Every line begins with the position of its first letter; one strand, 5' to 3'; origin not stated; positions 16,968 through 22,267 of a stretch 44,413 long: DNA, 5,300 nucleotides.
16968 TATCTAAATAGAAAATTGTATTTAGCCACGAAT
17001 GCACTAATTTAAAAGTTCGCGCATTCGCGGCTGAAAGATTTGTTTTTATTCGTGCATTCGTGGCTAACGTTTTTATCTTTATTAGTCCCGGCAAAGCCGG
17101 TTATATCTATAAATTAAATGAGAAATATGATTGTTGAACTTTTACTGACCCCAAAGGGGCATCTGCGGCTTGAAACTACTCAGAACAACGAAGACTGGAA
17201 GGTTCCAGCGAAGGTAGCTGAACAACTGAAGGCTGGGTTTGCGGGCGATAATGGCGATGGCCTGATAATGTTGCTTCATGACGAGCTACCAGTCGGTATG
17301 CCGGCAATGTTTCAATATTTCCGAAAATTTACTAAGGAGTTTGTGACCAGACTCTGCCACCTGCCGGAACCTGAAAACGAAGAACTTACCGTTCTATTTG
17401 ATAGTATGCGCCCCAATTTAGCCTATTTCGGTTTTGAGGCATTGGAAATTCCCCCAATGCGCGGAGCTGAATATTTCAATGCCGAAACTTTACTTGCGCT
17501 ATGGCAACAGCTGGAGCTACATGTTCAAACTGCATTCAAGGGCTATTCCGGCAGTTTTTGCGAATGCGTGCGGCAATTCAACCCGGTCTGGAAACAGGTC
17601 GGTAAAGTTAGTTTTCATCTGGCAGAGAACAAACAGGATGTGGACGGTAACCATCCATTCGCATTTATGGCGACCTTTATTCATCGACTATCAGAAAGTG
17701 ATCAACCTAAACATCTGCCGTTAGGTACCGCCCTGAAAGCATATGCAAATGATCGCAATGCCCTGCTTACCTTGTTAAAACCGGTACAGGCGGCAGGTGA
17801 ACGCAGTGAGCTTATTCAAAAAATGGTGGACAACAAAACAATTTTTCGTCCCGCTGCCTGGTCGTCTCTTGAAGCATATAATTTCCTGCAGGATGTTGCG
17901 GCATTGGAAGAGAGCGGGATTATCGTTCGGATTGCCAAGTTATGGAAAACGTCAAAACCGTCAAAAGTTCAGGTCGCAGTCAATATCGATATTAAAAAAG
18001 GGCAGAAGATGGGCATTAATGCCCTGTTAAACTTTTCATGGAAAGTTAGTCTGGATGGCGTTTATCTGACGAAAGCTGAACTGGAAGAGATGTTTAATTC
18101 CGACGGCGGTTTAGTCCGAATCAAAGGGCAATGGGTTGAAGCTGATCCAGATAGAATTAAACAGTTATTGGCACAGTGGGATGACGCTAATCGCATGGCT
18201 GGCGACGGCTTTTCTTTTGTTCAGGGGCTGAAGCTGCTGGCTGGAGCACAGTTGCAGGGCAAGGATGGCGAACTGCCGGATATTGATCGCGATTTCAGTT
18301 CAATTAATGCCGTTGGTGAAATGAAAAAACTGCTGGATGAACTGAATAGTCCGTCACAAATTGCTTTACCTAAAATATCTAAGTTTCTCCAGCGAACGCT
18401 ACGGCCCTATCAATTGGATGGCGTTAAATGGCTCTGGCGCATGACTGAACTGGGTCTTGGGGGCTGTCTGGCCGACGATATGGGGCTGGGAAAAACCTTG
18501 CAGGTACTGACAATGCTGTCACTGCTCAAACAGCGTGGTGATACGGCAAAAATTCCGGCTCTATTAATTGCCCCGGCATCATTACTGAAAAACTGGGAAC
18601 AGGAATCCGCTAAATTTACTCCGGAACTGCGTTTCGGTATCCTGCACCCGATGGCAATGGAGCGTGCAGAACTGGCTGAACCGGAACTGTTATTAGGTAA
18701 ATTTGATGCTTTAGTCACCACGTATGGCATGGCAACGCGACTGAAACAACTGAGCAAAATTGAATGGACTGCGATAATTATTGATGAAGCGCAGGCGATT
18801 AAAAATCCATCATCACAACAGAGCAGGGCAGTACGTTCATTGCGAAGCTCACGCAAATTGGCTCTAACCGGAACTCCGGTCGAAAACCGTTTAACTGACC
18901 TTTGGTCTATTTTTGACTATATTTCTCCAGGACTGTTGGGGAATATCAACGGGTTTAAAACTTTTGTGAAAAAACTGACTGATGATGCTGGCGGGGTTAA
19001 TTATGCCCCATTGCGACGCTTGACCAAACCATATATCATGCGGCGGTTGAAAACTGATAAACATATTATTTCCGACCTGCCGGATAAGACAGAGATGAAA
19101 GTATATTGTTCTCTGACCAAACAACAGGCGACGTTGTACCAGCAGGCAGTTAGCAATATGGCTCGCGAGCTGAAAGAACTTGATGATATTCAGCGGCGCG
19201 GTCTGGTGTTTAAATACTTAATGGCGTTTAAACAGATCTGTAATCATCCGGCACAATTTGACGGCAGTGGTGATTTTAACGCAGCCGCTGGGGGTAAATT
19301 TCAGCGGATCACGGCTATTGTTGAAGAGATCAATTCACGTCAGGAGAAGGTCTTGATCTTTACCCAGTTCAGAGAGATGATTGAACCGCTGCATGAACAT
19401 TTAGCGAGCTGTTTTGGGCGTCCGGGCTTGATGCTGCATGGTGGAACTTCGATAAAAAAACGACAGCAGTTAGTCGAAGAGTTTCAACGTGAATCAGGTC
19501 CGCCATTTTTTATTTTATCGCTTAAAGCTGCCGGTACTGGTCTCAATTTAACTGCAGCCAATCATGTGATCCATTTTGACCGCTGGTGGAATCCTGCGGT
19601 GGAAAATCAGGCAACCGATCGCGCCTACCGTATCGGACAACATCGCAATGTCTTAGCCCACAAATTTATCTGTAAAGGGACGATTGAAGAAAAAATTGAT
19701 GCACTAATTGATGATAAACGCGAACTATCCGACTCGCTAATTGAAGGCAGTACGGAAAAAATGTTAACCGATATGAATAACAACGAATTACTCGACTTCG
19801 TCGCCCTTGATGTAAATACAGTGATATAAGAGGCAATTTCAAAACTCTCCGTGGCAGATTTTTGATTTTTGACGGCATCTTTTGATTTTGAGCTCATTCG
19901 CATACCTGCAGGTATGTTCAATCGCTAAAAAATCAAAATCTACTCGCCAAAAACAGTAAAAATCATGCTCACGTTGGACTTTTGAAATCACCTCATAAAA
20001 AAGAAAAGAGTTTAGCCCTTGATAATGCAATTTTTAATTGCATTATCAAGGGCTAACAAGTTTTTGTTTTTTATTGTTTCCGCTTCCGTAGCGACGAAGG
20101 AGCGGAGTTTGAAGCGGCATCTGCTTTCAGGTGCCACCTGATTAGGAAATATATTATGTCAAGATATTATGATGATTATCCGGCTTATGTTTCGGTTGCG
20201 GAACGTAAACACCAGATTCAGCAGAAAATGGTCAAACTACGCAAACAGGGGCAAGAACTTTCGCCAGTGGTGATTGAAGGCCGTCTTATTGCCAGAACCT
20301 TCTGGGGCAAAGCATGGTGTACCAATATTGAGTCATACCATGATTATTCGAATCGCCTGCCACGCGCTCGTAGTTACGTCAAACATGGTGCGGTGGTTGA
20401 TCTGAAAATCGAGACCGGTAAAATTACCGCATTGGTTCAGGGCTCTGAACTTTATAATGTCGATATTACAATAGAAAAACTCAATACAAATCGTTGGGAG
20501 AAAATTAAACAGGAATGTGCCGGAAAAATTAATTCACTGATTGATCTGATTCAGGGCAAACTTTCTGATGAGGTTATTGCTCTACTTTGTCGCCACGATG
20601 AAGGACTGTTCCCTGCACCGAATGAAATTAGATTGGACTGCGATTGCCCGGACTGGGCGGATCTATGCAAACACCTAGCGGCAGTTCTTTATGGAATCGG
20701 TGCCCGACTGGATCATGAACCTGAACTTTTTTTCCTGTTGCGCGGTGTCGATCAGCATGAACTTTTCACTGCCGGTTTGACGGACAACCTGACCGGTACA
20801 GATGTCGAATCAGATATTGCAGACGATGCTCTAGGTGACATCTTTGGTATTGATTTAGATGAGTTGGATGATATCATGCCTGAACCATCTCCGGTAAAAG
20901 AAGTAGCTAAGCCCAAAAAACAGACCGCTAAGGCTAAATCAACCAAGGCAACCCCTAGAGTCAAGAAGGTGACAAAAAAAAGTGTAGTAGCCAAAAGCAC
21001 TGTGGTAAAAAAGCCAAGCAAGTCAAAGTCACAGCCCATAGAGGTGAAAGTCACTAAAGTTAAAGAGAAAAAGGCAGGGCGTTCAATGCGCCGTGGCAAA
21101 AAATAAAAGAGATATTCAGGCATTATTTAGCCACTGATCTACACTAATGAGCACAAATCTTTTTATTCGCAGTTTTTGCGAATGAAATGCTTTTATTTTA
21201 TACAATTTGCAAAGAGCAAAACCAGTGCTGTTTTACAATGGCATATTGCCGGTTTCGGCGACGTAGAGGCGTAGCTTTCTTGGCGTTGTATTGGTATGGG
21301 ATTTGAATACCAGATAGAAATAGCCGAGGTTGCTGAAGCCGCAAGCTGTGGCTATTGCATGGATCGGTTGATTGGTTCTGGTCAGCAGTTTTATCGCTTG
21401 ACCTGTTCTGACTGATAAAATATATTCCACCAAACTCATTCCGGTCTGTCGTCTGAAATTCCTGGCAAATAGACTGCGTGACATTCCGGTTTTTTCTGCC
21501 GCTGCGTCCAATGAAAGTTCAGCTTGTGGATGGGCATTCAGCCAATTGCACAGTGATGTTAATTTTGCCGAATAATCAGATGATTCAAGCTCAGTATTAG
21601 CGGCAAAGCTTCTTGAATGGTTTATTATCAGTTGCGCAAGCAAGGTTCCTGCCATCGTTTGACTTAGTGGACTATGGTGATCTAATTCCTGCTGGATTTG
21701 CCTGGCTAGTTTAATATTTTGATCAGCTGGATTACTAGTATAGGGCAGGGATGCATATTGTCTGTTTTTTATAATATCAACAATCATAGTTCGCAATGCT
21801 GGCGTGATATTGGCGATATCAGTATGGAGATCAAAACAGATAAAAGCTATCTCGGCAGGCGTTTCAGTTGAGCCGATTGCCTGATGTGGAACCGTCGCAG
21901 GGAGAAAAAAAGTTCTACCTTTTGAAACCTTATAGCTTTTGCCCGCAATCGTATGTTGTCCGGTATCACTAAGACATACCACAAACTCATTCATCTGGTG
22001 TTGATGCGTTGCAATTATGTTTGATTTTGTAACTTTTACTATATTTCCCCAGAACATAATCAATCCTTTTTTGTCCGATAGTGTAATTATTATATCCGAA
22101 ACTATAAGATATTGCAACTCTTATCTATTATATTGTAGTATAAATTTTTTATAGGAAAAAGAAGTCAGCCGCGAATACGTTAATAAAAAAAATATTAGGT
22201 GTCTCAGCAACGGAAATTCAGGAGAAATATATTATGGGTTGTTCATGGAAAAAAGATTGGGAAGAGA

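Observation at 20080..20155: Family-B dispersed two-stem hairpin element with compensatory base changes between copies; one copy supplies the ribosome-binding site and ATG of the SWIM gene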

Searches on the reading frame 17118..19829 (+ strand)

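Call 12: search_protein_families(library=pfam, proteins=[window:17118-19829:+])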
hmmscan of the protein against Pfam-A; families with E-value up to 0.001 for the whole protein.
window:17118-19829:+ (903 aa): 5 families
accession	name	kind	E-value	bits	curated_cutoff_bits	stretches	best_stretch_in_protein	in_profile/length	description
PF00176.29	SNF2-rel_dom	-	6.4e-65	219.6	24.9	1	431-712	1-289/290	SNF2-related domain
PF12419.13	DUF3670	-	1.7e-27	96.2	27.6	1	244-371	4-132/136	SNF2 Helicase protein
PF00271.37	Helicase_C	-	3.3e-23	82.5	23.5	1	731-840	3-110/110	Helicase conserved C-terminal domain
PF04851.21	ResIII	-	1.8e-06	28.4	22.5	1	427-588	3-163/164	Type III restriction enzyme, res subunit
PF00270.35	DEAD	-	3.3e-06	27.4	26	1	455-588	23-161/167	DEAD/DEAH box helicase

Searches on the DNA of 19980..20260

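Call 16: search_rna_families(source=window, start=19980, end=20260, threshold=evalue, max_evalue=10, show_alignments=3)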
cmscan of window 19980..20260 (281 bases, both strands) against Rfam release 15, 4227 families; matches with E-value up to 10: 14.
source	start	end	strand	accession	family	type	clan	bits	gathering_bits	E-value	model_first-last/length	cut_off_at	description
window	20010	20061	+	RF03356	mir-4782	Gene; miRNA;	-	22.6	100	0.056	1-79/79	no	mir-4782 microRNA precursor family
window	20012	20056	-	RF03800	mir-4477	Gene; miRNA;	-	22.5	74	0.038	18-64/81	no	mir-4477 microRNA precursor family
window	20012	20056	+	RF03800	mir-4477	Gene; miRNA;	-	22.5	74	0.039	18-64/81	no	mir-4477 microRNA precursor family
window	19980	20066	+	RF00425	SNORA18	Gene; snRNA; snoRNA; HACA-box;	CL00038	20.1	70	0.26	43-132/132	5'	Small nucleolar RNA SNORA18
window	19997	20065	+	RF03283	mir-1010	Gene; miRNA;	-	17.9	70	0.28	1-93/93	no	mir-1010 microRNA precursor family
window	19984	20084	-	RF01483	rli56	Cis-reg;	-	17.2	47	2.4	1-100/100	no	Listeria sRNA rli56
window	20014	20070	-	RF02618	SSRC34_2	Gene; sRNA;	-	16.5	48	2.7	17-70/125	no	Streptococcus sRNA 34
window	20109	20209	-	RF04184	BTnc060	Gene; sRNA;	-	14.7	228.9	5.5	1-213/213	no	Bacteroides sRNA BTnc060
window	20013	20055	-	RF00641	mir-154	Gene; miRNA;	CL00149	14.6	52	5.8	1-82/82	no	mir-154 microRNA precursor family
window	20010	20055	-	RF01178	snoR77Y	Gene; snRNA; snoRNA; CD-box;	CL00057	14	52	7.7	1-85/85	no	Small nucleolar RNA snoR77Y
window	20012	20056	+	RF02731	JA03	Gene; sRNA;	-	13.9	44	0.68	15-59/274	no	Aggregatibacter sRNA JA03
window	20015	20052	+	RF03555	mir-2_2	Gene; miRNA;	-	13.1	94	9.4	1-78/78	no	mir-2_2 microRNA precursor family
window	20112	20162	-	RF01811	PtaRNA1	Gene; antitoxin;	-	12.8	47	5.4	1-72/72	no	Plasmid transferred anti-sense RNA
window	19996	20073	+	RF01487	rliI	Gene; sRNA;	-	12.7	45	0.42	1-239/239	no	Listeria sRNA rliI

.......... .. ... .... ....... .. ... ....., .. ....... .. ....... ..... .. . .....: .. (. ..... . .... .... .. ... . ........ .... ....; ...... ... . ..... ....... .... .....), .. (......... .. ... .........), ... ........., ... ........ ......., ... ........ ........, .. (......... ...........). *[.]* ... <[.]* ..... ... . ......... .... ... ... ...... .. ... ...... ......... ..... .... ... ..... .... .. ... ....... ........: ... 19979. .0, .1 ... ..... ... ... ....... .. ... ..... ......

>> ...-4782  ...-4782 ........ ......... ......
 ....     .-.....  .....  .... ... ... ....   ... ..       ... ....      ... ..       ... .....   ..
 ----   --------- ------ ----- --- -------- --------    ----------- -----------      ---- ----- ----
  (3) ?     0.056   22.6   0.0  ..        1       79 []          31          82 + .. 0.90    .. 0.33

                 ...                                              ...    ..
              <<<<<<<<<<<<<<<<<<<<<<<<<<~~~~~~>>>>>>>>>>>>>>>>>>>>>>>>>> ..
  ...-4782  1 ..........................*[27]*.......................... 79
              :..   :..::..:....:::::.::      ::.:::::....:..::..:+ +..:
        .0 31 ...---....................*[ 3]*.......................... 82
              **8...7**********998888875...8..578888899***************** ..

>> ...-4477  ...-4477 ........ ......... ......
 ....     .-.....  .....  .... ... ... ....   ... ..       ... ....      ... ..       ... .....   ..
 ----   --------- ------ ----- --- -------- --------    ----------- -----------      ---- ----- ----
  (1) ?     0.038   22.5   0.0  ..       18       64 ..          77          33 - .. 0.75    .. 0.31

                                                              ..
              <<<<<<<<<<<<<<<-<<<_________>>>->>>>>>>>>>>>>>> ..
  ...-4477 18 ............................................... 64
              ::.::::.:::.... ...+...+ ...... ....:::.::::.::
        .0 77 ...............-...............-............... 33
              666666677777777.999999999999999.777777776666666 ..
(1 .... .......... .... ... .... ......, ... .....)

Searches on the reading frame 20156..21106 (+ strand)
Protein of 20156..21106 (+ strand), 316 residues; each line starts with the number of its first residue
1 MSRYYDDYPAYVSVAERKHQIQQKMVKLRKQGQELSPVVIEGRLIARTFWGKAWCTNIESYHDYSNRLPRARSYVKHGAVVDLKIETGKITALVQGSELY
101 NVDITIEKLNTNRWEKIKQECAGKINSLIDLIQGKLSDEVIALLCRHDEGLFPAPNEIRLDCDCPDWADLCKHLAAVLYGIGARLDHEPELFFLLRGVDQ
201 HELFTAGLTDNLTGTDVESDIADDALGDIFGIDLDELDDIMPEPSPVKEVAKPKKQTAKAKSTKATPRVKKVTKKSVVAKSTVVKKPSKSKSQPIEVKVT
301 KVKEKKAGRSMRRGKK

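Call 11: find_encoding_contigs(protein=window:20156-21106:+, flank=3000, max_places=10)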
Protein window:20156-21106:+ (316 aa): 1 contig read that carries it; 1 place shown.
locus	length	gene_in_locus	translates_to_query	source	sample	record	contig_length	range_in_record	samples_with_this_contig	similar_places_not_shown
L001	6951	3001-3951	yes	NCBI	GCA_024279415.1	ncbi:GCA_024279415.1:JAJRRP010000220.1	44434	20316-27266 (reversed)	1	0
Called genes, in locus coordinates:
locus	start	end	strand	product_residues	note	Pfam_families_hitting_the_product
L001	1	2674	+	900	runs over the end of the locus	PF12419:DUF3670, PF04851:ResIII (weak), PF00176:SNF2-rel_dom, PF00270:DEAD (faint), PF00271:Helicase_C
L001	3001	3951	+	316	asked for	-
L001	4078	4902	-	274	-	PF07883:Cupin_2, PF00165:HTH_AraC (weak), PF12833:HTH_18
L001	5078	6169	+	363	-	-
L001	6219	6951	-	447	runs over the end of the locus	PF02056:Glyco_hydro_4, PF11975:Glyco_hydro_4C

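Call 12: search_protein_families(library=pfam, proteins=[window:20156-21106:+])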
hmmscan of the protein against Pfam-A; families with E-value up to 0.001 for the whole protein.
window:20156-21106:+ (316 aa): 1 family
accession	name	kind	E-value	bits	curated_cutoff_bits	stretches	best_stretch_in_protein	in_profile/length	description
PF04434.22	SWIM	-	0.00031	20.6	19.6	1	160-179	13-35/38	SWIM zinc finger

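Call 20: find_homologous_proteins(query=window:20156-21106:+, max_evalue=1e-20)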
Query window:20156-21106:+ (316 aa): 7993 proteins with E <= 1e-20 among 8000 candidates; the best 120 are listed.
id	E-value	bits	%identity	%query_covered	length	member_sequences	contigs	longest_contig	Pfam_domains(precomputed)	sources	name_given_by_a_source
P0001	1.1e-208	710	100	100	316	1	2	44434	-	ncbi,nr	ncbi:MAG: SWIM zinc finger family protein [Victivallaceae bacterium]|nr:SWIM zinc finger family prot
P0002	4.0e-159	547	79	100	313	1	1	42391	-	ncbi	-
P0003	1.4e-158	545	78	100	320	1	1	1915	-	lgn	-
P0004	8.5e-157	539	73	100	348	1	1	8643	-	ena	-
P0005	2.3e-152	525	76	100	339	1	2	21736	-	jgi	jgi:uncharacterized Zn finger protein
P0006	3.2e-150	518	79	93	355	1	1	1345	-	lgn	-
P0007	5.9e-141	487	70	100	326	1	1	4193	-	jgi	jgi:uncharacterized Zn finger protein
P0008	7.9e-114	398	61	95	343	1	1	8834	-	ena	-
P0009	1.2e-113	398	59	99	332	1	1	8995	-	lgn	-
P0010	7.4e-112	392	70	75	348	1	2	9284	-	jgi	jgi:uncharacterized Zn finger protein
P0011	1.2e-111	391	69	77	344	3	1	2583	-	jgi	jgi:uncharacterized Zn finger protein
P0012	2.1e-111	390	68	77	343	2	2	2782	-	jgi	jgi:uncharacterized Zn finger protein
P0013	6.1e-111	389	70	76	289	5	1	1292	-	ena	-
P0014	2.3e-110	387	58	93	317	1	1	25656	-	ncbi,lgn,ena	-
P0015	3.9e-110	386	65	81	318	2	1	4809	-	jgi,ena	-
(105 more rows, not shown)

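Call 21: find_encoding_contigs(protein=P0002, flank=10000, max_places=2)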
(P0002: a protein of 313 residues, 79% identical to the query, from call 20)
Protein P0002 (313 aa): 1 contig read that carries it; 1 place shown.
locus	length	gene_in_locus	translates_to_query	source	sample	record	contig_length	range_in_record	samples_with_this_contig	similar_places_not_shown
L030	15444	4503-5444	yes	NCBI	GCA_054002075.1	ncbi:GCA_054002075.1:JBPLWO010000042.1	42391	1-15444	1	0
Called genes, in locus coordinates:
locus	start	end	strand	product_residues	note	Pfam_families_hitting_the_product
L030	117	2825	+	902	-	PF12419:DUF3670, PF04851:ResIII (weak), PF00176:SNF2-rel_dom, PF00271:Helicase_C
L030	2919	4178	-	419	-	PF22842:Pel9A-like_beta_helix, PF13229:Beta_helix (weak)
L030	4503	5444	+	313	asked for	-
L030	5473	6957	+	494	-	PF13396:PLDc_N, PF13091:PLDc_2, PF00614:PLDc, PF13091:PLDc_2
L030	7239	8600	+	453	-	PF10396:TrmE_N, PF12631:MnmE_helical, PF01926:MMR_HSR1, PF02421:FeoB_N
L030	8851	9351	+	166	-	PF01842:ACT, PF22629:ACT_AHAS_ss, PF13710:ACT_5, PF10369:ALS_ss_C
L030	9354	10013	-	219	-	PF13489:Methyltransf_23, PF08242:Methyltransf_12, PF08241:Methyltransf_11 (weak)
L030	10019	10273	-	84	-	PF05016:ParE_toxin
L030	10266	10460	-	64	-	-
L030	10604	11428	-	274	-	PF01416:PseudoU_synth_1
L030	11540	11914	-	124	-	-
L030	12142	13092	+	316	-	PF03116:NQR2_RnfD_RnfE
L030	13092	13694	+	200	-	PF04205:FMN_bind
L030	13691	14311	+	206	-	PF02508:Rnf-Nqr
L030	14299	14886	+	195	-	PF02508:Rnf-Nqr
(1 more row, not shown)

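Call 22: find_encoding_contigs(protein=P0005, flank=10000, max_places=2)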
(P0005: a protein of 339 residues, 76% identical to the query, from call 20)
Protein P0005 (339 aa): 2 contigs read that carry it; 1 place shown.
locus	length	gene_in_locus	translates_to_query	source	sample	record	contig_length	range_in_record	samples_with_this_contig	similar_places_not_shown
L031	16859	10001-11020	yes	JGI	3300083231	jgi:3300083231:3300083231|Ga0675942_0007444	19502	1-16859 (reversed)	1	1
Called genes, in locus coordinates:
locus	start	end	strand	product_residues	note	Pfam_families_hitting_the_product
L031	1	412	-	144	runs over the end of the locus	PF02590:SPOUT_MTase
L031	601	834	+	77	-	PF02604:PhdYeFM_antitox (weak)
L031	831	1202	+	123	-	PF01850:PIN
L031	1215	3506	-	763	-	PF07690:MFS_1 (weak), PF13646:HEAT_2 (faint)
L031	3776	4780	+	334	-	PF00482:T2SSF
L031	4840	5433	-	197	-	-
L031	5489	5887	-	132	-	PF01909:NTP_transf_2, PF18765:Polbeta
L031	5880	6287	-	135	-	PF01934:HepT-like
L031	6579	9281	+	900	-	PF12419:DUF3670, PF04851:ResIII (weak), PF00176:SNF2-rel_dom, PF00270:DEAD (faint), PF00271:Helicase_C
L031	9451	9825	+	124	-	PF13366:PDDEXK_3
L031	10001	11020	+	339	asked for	-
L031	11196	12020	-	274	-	PF07883:Cupin_2 (weak), PF00165:HTH_AraC (weak), PF12833:HTH_18, PF00165:HTH_AraC (weak)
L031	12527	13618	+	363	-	-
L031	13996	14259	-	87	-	PF05016:ParE_toxin, PF06769:YoeB_toxin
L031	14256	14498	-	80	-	PF02604:PhdYeFM_antitox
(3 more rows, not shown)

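Call 23: find_encoding_contigs(protein=P0004, flank=10000, max_places=2)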
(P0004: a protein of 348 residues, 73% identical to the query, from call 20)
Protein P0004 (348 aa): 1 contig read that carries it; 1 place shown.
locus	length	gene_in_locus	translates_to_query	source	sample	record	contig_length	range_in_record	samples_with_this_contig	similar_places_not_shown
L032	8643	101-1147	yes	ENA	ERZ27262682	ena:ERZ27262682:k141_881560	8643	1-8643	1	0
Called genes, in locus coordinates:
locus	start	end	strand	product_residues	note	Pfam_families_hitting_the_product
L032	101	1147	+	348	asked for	-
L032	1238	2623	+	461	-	PF00083:Sugar_tr, PF07690:MFS_1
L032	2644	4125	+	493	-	PF13581:HATPase_c_2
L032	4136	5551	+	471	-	PF01039:Carboxyl_trans, PF03255:ACCA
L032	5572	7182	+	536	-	PF00501:AMP-binding, PF13193:AMP-binding_C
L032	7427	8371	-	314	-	PF07224:Chlorophyllase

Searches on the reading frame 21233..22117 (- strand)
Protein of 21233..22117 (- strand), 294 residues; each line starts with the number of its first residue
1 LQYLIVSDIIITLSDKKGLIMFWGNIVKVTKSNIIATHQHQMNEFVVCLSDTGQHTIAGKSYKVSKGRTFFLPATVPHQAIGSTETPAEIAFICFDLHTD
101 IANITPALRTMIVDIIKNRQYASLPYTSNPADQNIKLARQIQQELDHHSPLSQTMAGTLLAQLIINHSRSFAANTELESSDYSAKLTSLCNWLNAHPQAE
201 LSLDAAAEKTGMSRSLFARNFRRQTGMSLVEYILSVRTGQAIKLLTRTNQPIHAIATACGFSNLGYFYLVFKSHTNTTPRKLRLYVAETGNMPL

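Call 12: search_protein_families(library=pfam, proteins=[window:21233-22117:-])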
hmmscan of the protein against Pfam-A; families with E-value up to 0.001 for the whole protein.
window:21233-22117:- (294 aa): 3 families
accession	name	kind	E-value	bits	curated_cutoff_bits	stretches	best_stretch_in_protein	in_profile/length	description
PF12833.13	HTH_18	-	2.3e-20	73.1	33.6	1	207-283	2-78/80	Helix-turn-helix domain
PF00165.29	HTH_AraC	-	1.2e-14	54.5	26.6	2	194-233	2-41/42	Bacterial regulatory helix-turn-helix proteins, AraC family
PF07883.17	Cupin_2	-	2.9e-08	33.7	27.2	1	34-93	10-69/70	Cupin domain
